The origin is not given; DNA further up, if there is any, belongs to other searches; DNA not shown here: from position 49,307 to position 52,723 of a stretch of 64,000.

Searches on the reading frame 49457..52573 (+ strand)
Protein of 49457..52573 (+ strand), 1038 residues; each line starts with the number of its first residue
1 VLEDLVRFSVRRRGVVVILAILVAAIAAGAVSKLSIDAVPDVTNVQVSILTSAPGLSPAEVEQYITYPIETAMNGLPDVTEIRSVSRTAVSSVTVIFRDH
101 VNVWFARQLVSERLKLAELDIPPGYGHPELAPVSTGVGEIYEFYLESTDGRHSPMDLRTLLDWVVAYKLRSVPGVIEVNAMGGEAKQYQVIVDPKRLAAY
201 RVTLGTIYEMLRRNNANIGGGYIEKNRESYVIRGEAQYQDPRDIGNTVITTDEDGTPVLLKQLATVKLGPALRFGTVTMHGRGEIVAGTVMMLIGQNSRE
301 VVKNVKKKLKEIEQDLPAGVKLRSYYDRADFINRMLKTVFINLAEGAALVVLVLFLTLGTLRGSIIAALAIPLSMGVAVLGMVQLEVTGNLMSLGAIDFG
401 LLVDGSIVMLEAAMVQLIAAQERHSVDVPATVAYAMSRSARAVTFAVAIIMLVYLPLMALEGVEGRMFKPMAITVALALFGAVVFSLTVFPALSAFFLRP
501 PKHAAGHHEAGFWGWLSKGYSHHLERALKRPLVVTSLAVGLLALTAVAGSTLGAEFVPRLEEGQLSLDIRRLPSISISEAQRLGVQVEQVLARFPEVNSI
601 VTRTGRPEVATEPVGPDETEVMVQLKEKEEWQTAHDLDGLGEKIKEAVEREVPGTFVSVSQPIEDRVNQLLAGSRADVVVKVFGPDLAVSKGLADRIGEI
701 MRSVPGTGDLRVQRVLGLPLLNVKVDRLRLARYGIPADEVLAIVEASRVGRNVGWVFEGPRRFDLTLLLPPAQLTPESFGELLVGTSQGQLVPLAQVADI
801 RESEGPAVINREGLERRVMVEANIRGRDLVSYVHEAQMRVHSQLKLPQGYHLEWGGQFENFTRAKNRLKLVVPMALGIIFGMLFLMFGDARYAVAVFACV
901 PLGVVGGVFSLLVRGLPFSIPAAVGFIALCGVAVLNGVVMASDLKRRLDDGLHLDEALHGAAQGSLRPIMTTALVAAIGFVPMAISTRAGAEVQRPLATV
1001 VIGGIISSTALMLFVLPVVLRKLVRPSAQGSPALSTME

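Call 39: search_protein_families(library=pfam, proteins=[window:49457-52573:+], max_evalue=0.0001)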
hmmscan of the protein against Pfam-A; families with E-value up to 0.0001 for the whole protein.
window:49457-52573:+ (1038 aa): 1 family
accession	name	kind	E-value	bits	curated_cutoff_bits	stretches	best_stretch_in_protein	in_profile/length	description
PF00873.25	ACR_tran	-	5.5e-256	852.4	28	1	6-1020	2-1017/1021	AcrB/AcrD/AcrF family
